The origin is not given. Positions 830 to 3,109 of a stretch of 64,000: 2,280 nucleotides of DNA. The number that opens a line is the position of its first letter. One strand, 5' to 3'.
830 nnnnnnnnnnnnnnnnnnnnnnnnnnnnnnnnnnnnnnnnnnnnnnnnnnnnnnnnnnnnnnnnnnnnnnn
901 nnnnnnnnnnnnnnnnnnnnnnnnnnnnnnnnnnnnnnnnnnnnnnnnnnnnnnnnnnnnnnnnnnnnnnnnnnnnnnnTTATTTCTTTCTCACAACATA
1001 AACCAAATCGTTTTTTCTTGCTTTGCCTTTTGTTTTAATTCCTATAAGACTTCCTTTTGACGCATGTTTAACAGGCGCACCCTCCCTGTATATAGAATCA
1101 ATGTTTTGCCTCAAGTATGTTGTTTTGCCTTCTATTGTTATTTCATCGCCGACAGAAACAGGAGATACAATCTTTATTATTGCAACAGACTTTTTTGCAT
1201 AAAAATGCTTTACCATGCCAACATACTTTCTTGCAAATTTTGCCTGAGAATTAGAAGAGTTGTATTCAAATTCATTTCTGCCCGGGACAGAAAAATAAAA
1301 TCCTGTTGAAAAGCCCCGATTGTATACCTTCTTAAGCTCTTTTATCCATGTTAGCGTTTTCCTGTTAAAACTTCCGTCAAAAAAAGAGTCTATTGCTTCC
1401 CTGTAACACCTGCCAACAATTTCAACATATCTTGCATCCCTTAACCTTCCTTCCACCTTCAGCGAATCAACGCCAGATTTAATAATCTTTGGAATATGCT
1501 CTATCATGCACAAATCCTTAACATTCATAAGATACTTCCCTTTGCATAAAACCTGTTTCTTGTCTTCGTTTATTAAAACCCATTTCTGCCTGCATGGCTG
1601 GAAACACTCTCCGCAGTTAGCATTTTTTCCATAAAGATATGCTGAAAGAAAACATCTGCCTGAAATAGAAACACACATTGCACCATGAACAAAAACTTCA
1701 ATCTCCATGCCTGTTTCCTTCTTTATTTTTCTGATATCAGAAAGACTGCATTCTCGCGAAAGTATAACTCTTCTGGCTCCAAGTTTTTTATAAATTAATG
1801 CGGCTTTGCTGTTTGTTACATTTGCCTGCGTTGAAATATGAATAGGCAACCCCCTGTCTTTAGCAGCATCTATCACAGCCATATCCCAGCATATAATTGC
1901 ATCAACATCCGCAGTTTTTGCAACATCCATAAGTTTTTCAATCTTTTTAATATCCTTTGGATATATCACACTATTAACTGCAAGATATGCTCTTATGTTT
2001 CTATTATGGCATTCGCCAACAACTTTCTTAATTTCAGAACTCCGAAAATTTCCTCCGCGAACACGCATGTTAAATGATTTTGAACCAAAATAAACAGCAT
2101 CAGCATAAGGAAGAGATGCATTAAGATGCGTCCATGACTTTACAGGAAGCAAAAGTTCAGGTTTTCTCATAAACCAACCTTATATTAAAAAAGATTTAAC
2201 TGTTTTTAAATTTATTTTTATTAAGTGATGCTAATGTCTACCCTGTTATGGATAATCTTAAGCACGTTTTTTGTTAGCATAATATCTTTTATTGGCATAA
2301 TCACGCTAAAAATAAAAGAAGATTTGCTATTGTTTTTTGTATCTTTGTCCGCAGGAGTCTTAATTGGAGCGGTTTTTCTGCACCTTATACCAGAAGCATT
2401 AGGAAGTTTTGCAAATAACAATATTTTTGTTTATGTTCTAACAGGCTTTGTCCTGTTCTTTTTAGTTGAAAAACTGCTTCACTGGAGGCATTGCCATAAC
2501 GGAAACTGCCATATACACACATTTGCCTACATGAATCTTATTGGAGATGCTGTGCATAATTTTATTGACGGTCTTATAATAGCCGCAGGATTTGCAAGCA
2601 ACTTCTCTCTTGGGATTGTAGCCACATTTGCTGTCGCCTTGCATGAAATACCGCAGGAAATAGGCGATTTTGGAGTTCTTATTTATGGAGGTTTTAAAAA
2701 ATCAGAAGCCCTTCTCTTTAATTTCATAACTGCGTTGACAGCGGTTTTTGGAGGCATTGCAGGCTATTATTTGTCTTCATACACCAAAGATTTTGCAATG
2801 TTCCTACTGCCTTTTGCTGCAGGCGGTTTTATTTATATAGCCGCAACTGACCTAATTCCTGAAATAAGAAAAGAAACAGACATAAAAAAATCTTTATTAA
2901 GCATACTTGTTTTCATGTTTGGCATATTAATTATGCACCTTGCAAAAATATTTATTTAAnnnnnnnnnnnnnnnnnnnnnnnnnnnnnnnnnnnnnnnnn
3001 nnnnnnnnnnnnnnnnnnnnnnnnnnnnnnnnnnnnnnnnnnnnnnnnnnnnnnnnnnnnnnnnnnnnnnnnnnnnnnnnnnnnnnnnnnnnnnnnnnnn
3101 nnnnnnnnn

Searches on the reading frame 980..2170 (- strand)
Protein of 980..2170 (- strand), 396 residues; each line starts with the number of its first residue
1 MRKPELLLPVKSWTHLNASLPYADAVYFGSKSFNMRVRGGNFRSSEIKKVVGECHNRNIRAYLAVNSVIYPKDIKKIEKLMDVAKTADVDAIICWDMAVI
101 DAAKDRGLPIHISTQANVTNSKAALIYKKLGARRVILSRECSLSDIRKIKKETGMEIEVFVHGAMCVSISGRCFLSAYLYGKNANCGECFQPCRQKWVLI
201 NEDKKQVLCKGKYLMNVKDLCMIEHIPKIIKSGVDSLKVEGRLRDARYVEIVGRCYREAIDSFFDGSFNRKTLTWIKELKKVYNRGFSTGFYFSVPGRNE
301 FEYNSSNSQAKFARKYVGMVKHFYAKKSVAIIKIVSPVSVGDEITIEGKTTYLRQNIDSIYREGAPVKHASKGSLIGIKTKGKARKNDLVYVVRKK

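Call 74: search_protein_families(library=pfam, proteins=[window:980-2170:-], max_evalue=0.00001)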
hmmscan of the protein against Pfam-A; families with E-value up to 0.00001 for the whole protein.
window:980-2170:- (396 aa): 1 family
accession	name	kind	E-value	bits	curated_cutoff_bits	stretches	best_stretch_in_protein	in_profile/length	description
PF01136.24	Peptidase_U32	-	1.6e-81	273.5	22.4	1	74-296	1-231/233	Peptidase family U32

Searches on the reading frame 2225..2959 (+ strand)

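Call 74: search_protein_families(library=pfam, proteins=[window:2225-2959:+], max_evalue=0.00001)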
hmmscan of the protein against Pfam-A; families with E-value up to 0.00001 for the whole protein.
window:2225-2959:+ (244 aa): 1 family
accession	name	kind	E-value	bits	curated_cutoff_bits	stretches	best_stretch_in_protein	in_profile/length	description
PF02535.28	Zip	-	2.5e-46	158.8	35.1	2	96-239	173-321/323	ZIP Zinc transporter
